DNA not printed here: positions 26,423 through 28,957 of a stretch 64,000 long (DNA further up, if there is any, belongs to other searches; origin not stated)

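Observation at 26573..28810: GT2 glycosyltransferase fused to two tandem SAM-methyltransferase domains (internal domain duplication)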

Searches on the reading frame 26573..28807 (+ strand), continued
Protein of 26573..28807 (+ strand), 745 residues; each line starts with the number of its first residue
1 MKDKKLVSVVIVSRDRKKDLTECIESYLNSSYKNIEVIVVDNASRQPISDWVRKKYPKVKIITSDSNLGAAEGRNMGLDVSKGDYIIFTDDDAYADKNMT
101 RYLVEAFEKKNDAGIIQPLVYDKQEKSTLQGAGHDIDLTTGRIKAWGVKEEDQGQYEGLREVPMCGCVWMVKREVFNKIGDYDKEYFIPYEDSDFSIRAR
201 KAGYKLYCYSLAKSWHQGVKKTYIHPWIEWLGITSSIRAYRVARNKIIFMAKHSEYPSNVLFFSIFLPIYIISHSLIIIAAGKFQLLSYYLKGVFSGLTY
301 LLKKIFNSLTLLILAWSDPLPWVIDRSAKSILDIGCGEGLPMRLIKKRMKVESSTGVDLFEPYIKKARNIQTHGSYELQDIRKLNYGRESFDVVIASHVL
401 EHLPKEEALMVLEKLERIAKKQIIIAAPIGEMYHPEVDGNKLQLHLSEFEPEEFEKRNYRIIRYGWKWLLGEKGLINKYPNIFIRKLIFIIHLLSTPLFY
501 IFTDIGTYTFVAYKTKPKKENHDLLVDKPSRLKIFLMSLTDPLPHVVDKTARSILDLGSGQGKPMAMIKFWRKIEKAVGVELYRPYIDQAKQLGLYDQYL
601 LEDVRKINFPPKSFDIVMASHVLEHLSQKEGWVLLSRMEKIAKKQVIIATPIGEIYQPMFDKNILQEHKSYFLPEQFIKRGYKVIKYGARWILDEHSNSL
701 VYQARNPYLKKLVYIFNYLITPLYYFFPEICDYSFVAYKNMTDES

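Call 22: find_encoding_contigs(protein=P0033, flank=10000, max_places=2)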
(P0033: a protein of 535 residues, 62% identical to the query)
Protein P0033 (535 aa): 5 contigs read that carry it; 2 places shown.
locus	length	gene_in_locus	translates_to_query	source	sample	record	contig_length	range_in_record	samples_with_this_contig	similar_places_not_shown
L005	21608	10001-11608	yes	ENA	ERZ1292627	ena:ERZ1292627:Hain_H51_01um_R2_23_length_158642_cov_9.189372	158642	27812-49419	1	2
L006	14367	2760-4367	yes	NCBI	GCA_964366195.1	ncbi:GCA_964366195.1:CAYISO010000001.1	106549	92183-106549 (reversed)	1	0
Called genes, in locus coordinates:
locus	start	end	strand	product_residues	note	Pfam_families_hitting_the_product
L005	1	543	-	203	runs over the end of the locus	PF00702:Hydrolase, PF13419:HAD_2, PF13242:Hydrolase_like (weak)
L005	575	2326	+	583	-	PF02543:Carbam_trans_N, PF16861:Carbam_trans_C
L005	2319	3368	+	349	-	PF00535:Glycos_transf_2, PF10111:Glyco_tranf_2_2 (weak), PF13641:Glyco_tranf_2_3, PF13632:Glyco_trans_2_3 (weak)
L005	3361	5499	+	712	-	PF11847:GT-C_AftD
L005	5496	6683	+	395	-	PF00534:Glycos_transf_1, PF13692:Glyco_trans_1_4, PF13524:Glyco_trans_1_2 (weak)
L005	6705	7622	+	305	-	PF00535:Glycos_transf_2, PF13506:Glyco_transf_21 (weak), PF13641:Glyco_tranf_2_3, PF13632:Glyco_trans_2_3 (weak)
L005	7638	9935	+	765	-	-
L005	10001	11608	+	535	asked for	PF00535:Glycos_transf_2, PF10111:Glyco_tranf_2_2, PF13641:Glyco_tranf_2_3, PF07021:MetW, PF13489:Methyltransf_23, PF08241:Methyltransf_11, PF08242:Methyltransf_12, PF13649:Methyltransf_25, +1 more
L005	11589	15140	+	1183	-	PF11847:GT-C_AftD (faint), PF18915:DUF5667 (faint)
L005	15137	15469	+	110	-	-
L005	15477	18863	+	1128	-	-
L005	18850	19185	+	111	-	-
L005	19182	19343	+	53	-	-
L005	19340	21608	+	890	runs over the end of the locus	-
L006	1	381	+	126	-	?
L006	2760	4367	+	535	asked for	PF00535:Glycos_transf_2, PF10111:Glyco_tranf_2_2, PF13641:Glyco_tranf_2_3, PF07021:MetW, PF13489:Methyltransf_23, PF08241:Methyltransf_11, PF08242:Methyltransf_12, PF13649:Methyltransf_25, +1 more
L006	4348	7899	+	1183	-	PF11847:GT-C_AftD (faint), PF18915:DUF5667 (faint)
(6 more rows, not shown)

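Call 68: search_protein_representatives(protein=window:26573-28807:+)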
Query: 745 residues. Proteins with E-value up to 0.001 (for the whole library): 164460; up to 1e-10: 23531; up to 1e-30: 444. The best 150 are listed.
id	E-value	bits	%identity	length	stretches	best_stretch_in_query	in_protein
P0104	5.3e-197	672.7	57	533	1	3-515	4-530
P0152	2.6e-148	511.7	50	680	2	4-302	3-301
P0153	2.2e-142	492.1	44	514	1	5-508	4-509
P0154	2.9e-133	461.9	64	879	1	4-306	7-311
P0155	4.7e-120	418.3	60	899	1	3-303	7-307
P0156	2.5e-108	379.5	55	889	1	3-314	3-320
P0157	4.5e-100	352.2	52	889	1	6-307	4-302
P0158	2.8e-98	346.2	51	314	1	4-301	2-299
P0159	2.8e-96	339.6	52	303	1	231-518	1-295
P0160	1.2e-78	281.4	36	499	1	4-509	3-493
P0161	2.1e-76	274.0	43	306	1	1-299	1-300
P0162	4.5e-72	259.6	44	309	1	4-302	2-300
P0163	9.9e-68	245.3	32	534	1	7-493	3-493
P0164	3.2e-64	233.6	37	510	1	7-506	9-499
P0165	3.5e-64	233.5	34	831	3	2-217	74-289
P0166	4.4e-64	233.2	50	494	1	306-525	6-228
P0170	6.4e-61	222.8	38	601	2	2-312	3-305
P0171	1.1e-60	222.0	38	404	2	548-740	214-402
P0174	4.7e-57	210.0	28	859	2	7-497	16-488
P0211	1.9e-45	171.6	32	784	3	538-740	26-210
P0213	4.8e-45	170.3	31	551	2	553-730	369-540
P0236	6.2e-43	163.3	28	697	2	8-321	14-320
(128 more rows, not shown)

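Call 69: search_protein_families(library=pfam, proteins=[P0152, P0171, P0211, P0166, P0213, P0170, P0165, P0154, P0174, P0236], max_evalue=0.00001)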
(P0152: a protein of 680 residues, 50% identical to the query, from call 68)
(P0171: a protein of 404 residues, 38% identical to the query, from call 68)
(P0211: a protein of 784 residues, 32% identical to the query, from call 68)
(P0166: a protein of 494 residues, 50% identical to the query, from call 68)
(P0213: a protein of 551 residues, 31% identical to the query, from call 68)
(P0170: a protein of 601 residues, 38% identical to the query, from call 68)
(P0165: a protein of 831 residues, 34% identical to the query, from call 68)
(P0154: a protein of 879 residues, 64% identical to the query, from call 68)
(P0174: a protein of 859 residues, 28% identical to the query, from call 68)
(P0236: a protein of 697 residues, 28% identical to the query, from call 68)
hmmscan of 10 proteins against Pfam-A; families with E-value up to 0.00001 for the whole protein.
P0152 (680 aa): 5 families
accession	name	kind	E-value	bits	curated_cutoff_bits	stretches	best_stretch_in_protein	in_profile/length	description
PF00535.33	Glycos_transf_2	-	1.9e-52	178.1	23.3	2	7-179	1-168/168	Glycosyl transferase family 2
PF13641.12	Glyco_tranf_2_3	-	3.1e-27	96.5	27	2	6-220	3-216/230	Glycosyltransferase like family 2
PF10111.15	Glyco_tranf_2_2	-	1.8e-20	74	27.3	1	7-203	1-204/276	Glycosyltransferase like family 2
PF13632.12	Glyco_trans_2_3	-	5.4e-18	66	27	1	84-277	1-182/198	Glycosyl transferase family group 2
PF02709.20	Glyco_transf_7C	-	1e-09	38.3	23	0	163-210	19-67/78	N-terminal domain of galactosyltransferase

P0171 (404 aa): 9 families
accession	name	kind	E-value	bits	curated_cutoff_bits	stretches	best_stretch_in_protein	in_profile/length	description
PF08241.18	Methyltransf_11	-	5.8e-34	117.1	21.2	2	9-97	1-89/95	Methyltransferase domain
PF13649.12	Methyltransf_25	-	2.3e-33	115.2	27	2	8-96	1-94/97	Methyltransferase domain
PF07021.18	MetW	-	1.9e-22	80.3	21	2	6-104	15-110/193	Methionine biosynthesis protein MetW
PF13489.12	Methyltransf_23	-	1.8e-21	77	27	2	2-113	20-128/164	Methyltransferase domain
PF13847.12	Methyltransf_31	-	2.3e-19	69.9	27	2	4-107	3-113/145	Methyltransferase domain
PF08242.18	Methyltransf_12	-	4.8e-19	69.3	30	2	9-94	1-91/98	Methyltransferase domain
PF01728.25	FtsJ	-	2.5e-10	41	24.1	0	5-64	22-82/181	FtsJ-like methyltransferase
PF02353.26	CMAS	-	6.4e-08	32.7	27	0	210-308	57-158/273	Mycolic acid cyclopropane synthetase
PF03141.22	Methyltransf_29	-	4.7e-06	25.9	23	0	2-116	115-231/506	Putative S-adenosyl-L-methionine-dependent methyltransferase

P0211 (784 aa): 8 families
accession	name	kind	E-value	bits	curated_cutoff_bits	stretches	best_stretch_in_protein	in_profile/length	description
PF08241.18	Methyltransf_11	-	2.9e-30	105.2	21.2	2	621-706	2-95/95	Methyltransferase domain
PF13649.12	Methyltransf_25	-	4.2e-24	85.5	27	2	621-702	3-97/97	Methyltransferase domain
PF13489.12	Methyltransf_23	-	1.4e-22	80.6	27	2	617-743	24-159/164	Methyltransferase domain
PF13847.12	Methyltransf_31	-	3e-21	76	27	2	620-724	8-127/145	Methyltransferase domain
PF08242.18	Methyltransf_12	-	2.8e-18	66.9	30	1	621-703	2-97/98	Methyltransferase domain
PF00535.33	Glycos_transf_2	-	1.2e-16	61.5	23.3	1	261-385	10-132/168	Glycosyl transferase family 2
PF01209.24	Ubie_methyltran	-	5.4e-08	32.9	20.1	0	656-706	101-151/233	ubiE/COQ5 methyltransferase family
PF13641.12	Glyco_tranf_2_3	-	3.9e-07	30.7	27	1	263-459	15-212/230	Glycosyltransferase like family 2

P0166 (494 aa): 9 families
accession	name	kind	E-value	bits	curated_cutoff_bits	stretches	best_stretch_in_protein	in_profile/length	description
PF13649.12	Methyltransf_25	-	5.9e-20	72.2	27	1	32-121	2-95/97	Methyltransferase domain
PF08241.18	Methyltransf_11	-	1.2e-19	71.2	21.2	1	32-123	1-91/95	Methyltransferase domain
PF05050.19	Methyltransf_21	-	1.4e-13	51.7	22.7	1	294-437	1-154/173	Methyltransferase FkbM domain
PF13847.12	Methyltransf_31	-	6.3e-12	45.8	27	1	26-126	2-108/145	Methyltransferase domain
PF08242.18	Methyltransf_12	-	1.6e-11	45.2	30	1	32-121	1-94/98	Methyltransferase domain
PF13489.12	Methyltransf_23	-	2e-09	37.8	27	1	24-125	19-114/164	Methyltransferase domain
PF07021.18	MetW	-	2.4e-07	31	21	1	29-128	15-110/193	Methionine biosynthesis protein MetW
PF01728.25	FtsJ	-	3.9e-07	30.6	24.1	0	285-344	18-78/181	FtsJ-like methyltransferase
PF01135.25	PCMT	-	9.4e-06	26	20.3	0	283-341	70-126/210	Protein-L-isoaspartate(D-aspartate) O-methyltransferase (PCMT)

P0213 (551 aa): 8 families
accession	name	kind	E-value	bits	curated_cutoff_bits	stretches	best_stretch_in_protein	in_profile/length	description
PF00535.33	Glycos_transf_2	-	1.1e-34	120.3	23.3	1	7-147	1-132/168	Glycosyl transferase family 2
PF13641.12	Glyco_tranf_2_3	-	4.3e-20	73.1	27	1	6-222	3-214/230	Glycosyltransferase like family 2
PF10111.15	Glyco_tranf_2_2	-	6e-15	55.9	27.3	1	8-220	2-217/276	Glycosyltransferase like family 2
PF13649.12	Methyltransf_25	-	1.2e-10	42.4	27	1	371-454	2-91/97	Methyltransferase domain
PF08241.18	Methyltransf_11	-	1.6e-10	41.9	21.2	1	371-456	1-87/95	Methyltransferase domain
PF13847.12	Methyltransf_31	-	2.2e-08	34.3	27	1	366-480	3-129/145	Methyltransferase domain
PF08242.18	Methyltransf_12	-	3.2e-07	31.4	30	1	371-443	1-79/98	Methyltransferase domain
PF13489.12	Methyltransf_23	-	8.8e-07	29.2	27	1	364-441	20-95/164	Methyltransferase domain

P0170 (601 aa): 10 families
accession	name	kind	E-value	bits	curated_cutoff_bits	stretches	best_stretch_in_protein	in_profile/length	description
PF13489.12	Methyltransf_23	-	1.5e-30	106.5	27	1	373-538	1-163/164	Methyltransferase domain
PF00535.33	Glycos_transf_2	-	1.9e-28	99.9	23.3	1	9-146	1-135/168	Glycosyl transferase family 2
PF13641.12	Glyco_tranf_2_3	-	6.1e-19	69.4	27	1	8-217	3-213/230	Glycosyltransferase like family 2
PF08241.18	Methyltransf_11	-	1.4e-18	67.7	21.2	1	400-491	1-95/95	Methyltransferase domain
PF13649.12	Methyltransf_25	-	4.5e-14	53.3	27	1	399-487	1-97/97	Methyltransferase domain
PF08242.18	Methyltransf_12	-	1.6e-13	51.7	30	1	400-489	1-98/98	Methyltransferase domain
PF07021.18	MetW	-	2.1e-11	44.3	21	1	389-502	7-118/193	Methionine biosynthesis protein MetW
PF10111.15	Glyco_tranf_2_2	-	4.8e-11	43.1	27.3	1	9-216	1-217/276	Glycosyltransferase like family 2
PF13847.12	Methyltransf_31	-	3.2e-10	40.3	27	1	398-498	6-117/145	Methyltransferase domain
PF13632.12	Glyco_trans_2_3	-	1.1e-08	35.6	27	1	86-266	1-177/198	Glycosyl transferase family group 2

P0165 (831 aa): 6 families
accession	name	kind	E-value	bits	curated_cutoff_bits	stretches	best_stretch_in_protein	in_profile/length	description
PF00535.33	Glycos_transf_2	-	2.1e-72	243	23.3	3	80-248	1-164/168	Glycosyl transferase family 2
PF13641.12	Glyco_tranf_2_3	-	1.3e-40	140.3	27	2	79-293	3-216/230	Glycosyltransferase like family 2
PF13632.12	Glyco_trans_2_3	-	6.1e-23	82.1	27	2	648-793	1-135/198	Glycosyl transferase family group 2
PF10111.15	Glyco_tranf_2_2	-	7.6e-21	75.2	27.3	1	575-788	7-223/276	Glycosyltransferase like family 2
PF13506.12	Glyco_transf_21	-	2.4e-11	43.9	21.7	1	640-793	25-168/174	Glycosyl transferase family 21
PF11397.14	GlcNAc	-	5.3e-09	36.4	21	0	624-781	103-270/352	Glycosyltransferase (GlcNAc)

P0154 (879 aa): 4 families
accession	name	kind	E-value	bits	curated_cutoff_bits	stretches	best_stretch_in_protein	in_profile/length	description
PF00535.33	Glycos_transf_2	-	2.1e-26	93.3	23.3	1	11-182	1-167/168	Glycosyl transferase family 2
PF13641.12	Glyco_tranf_2_3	-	1.3e-15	58.5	27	1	10-224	3-216/230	Glycosyltransferase like family 2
PF13632.12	Glyco_trans_2_3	-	2.2e-09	37.9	27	1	88-305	1-183/198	Glycosyl transferase family group 2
PF10111.15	Glyco_tranf_2_2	-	6.6e-09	36.1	27.3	1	24-205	16-202/276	Glycosyltransferase like family 2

P0174 (859 aa): 10 families
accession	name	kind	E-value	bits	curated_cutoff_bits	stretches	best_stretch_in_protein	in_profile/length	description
PF00535.33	Glycos_transf_2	-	2.4e-44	151.6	23.3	2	520-648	1-128/168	Glycosyl transferase family 2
PF13641.12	Glyco_tranf_2_3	-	2.5e-34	119.7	27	2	517-734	1-213/230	Glycosyltransferase like family 2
PF13632.12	Glyco_trans_2_3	-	6.4e-21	75.5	27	2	97-276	2-182/198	Glycosyl transferase family group 2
PF10111.15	Glyco_tranf_2_2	-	5.3e-17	62.6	27.3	1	520-722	1-206/276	Glycosyltransferase like family 2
PF08241.18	Methyltransf_11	-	2e-15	57.6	21.2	1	326-411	1-87/95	Methyltransferase domain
PF13649.12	Methyltransf_25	-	6.5e-13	49.6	27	1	325-410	1-92/97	Methyltransferase domain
PF13506.12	Glyco_transf_21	-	6e-10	39.3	21.7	0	596-729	28-151/174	Glycosyl transferase family 21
PF08242.18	Methyltransf_12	-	4e-07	31.1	30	1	326-405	1-86/98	Methyltransferase domain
PF13847.12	Methyltransf_31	-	7.1e-07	29.5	27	1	325-434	7-126/145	Methyltransferase domain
PF13489.12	Methyltransf_23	-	1.6e-06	28.4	27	1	311-442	12-141/164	Methyltransferase domain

P0236 (697 aa): 6 families
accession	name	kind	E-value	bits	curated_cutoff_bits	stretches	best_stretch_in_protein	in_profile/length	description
PF00535.33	Glycos_transf_2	-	4.3e-55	186.6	23.3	2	347-523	1-166/168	Glycosyl transferase family 2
PF13641.12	Glyco_tranf_2_3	-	1.3e-41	143.6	27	2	13-229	3-214/230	Glycosyltransferase like family 2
PF13632.12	Glyco_trans_2_3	-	2.5e-20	73.6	27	2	94-300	1-194/198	Glycosyl transferase family group 2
PF13704.12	Glyco_tranf_2_4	-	5.8e-10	40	27.5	0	354-431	2-81/98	Glycosyl transferase family 2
PF13506.12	Glyco_transf_21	-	1.9e-07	31.2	21.7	0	92-227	31-155/174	Glycosyl transferase family 21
PF10111.15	Glyco_tranf_2_2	-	4.8e-06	26.7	27.3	0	350-436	6-96/276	Glycosyltransferase like family 2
